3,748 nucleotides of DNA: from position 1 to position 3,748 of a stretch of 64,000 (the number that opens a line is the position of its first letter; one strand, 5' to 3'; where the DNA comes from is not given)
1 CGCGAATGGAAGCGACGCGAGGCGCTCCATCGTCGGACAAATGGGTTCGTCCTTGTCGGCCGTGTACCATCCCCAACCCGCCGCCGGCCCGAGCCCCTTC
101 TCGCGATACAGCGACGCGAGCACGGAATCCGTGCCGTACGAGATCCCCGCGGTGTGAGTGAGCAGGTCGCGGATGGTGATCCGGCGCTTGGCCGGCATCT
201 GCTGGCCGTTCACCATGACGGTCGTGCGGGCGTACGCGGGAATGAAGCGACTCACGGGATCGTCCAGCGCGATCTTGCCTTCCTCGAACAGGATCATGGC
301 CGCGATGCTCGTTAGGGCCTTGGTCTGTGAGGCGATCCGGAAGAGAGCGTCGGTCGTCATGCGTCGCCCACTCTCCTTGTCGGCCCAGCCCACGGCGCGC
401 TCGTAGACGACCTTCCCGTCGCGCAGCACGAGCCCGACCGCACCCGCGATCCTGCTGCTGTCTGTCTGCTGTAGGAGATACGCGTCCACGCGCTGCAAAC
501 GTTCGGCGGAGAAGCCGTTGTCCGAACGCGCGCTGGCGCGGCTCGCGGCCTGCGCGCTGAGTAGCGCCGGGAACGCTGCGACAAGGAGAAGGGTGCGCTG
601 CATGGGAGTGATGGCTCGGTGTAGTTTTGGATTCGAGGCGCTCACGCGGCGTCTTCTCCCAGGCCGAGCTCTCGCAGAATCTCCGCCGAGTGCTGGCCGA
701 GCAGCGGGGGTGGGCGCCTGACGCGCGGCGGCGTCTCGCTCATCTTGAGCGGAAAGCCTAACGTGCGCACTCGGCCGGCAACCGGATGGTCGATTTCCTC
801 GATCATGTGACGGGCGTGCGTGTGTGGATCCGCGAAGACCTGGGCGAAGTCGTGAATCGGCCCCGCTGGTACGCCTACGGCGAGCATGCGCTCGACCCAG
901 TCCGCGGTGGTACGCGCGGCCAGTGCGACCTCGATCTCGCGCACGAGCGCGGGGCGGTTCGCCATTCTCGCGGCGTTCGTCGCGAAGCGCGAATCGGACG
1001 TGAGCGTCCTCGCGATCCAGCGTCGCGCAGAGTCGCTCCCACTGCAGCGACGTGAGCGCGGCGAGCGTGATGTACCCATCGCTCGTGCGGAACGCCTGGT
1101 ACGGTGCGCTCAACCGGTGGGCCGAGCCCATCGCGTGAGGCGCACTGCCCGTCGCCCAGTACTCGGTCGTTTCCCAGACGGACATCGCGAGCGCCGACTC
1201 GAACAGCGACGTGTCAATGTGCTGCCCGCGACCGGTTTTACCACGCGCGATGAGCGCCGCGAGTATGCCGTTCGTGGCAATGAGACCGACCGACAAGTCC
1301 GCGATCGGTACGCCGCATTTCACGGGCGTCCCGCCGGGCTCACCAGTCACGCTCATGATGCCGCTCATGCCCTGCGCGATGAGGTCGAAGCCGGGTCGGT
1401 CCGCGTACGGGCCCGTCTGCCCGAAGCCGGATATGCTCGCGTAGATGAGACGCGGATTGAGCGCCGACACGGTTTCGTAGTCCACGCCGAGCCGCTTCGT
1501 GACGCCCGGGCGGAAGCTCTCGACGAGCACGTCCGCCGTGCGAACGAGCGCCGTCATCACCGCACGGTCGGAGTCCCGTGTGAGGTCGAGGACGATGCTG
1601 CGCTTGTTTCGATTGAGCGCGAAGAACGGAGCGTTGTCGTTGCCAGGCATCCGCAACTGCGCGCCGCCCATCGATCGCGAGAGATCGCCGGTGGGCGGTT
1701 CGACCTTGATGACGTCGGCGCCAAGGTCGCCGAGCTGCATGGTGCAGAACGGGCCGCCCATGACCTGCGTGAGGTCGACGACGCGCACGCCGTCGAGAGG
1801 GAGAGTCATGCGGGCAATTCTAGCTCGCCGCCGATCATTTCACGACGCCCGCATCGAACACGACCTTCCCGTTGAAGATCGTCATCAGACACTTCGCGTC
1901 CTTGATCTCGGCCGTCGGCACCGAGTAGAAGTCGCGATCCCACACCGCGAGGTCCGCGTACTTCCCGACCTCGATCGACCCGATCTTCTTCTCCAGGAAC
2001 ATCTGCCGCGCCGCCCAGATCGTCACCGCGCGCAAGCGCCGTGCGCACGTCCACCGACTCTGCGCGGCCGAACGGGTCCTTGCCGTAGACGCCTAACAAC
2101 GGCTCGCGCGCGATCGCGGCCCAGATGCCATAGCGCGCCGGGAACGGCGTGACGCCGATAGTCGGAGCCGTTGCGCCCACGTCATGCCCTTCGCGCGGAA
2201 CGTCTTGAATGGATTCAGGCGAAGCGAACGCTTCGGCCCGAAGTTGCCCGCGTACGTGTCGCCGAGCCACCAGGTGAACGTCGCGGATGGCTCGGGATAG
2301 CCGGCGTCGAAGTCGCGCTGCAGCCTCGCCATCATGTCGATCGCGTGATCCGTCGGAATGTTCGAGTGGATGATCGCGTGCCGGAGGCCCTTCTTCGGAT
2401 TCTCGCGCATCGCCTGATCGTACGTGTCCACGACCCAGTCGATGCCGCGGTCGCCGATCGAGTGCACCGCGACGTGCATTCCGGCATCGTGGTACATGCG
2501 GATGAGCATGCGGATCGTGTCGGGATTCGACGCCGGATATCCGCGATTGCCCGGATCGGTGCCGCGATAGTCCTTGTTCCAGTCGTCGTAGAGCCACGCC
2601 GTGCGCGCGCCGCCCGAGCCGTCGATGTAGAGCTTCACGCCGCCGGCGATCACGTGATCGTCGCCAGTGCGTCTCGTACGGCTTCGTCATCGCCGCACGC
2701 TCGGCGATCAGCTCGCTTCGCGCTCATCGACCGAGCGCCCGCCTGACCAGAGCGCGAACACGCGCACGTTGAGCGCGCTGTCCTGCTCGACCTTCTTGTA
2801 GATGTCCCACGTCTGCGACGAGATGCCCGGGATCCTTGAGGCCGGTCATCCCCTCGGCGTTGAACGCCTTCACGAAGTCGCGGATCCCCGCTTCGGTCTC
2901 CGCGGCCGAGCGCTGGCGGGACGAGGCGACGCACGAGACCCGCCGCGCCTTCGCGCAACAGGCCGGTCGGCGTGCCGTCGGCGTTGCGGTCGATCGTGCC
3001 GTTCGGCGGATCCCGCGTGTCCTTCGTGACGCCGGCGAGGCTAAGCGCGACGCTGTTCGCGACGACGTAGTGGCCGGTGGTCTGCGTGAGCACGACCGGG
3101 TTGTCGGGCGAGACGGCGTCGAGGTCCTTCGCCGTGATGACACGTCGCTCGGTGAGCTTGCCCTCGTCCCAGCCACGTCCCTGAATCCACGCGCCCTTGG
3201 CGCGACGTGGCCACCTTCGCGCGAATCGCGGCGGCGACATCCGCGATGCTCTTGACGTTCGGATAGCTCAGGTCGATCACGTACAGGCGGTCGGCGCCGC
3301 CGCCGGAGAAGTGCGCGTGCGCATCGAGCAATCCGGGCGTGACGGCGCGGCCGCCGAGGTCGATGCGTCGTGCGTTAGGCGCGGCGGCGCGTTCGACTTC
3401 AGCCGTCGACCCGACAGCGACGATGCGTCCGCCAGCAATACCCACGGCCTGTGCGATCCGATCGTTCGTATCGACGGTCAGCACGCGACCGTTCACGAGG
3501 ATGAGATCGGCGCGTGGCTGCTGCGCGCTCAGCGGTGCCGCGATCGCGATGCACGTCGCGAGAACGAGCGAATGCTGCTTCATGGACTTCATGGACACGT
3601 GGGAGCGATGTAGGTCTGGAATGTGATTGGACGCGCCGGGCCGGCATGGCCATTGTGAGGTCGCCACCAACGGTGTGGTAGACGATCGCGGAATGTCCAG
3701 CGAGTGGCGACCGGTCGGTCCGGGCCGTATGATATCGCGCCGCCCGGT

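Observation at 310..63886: Hyper-abundant dispersed octamer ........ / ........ (about one copy per kb)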

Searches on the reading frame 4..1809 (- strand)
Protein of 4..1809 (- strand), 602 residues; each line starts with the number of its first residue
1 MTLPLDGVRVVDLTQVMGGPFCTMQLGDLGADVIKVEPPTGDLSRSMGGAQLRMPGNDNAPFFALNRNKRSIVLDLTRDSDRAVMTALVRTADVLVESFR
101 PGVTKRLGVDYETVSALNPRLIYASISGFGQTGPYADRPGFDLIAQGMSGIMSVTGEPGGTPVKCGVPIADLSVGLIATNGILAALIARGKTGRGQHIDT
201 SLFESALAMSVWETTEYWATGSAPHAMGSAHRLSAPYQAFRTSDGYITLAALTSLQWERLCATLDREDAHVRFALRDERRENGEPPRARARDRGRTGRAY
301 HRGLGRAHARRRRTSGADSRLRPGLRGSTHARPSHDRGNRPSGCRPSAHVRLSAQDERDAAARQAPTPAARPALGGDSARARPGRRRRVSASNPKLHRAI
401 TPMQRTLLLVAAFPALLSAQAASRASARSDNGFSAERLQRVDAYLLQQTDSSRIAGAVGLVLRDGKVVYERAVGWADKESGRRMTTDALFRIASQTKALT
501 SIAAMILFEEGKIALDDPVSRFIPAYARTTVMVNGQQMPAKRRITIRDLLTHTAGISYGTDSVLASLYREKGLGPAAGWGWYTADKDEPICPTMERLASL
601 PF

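Call 12: search_protein_families(library=pfam, proteins=[window:4-1809:-])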
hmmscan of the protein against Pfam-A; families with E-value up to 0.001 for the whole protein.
window:4-1809:- (602 aa): 2 families
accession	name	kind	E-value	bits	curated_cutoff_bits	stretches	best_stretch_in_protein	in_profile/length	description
PF02515.22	CoA_transf_3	-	2.1e-106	356.6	23.3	1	5-282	1-277/366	CoA-transferase family III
PF00144.29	Beta-lactamase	-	1.8e-33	116.6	27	1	442-562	2-112/329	Beta-lactamase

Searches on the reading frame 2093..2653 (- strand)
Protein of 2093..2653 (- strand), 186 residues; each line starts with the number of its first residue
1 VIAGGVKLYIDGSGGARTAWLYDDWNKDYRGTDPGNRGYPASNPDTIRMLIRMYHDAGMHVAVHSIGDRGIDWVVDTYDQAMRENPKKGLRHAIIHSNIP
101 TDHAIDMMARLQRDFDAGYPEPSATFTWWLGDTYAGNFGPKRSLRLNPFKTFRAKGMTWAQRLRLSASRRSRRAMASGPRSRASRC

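Call 14: search_protein_families(library=pfam, proteins=[window:2093-2653:-])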
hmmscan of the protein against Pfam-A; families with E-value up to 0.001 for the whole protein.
window:2093-2653:- (186 aa): 1 family
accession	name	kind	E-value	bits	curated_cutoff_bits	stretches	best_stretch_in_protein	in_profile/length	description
PF07969.17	Amidohydro_3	-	1.6e-13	51.4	29.7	1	3-160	230-370/472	Amidohydrolase family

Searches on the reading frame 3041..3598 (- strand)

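Call 14: search_protein_families(library=pfam, proteins=[window:3041-3598:-])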
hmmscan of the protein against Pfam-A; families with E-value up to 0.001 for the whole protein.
window:3041-3598:- (185 aa): 2 families
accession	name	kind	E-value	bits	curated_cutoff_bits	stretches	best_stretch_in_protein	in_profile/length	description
PF07969.17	Amidohydro_3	-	6.3e-12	46.1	29.7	1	79-149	3-66/472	Amidohydrolase family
PF22039.1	HUTI_composite_bact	-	3.5e-05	23.8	25.5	1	51-72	2-23/26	Imidazolonepropionase-like composite domain, bacteria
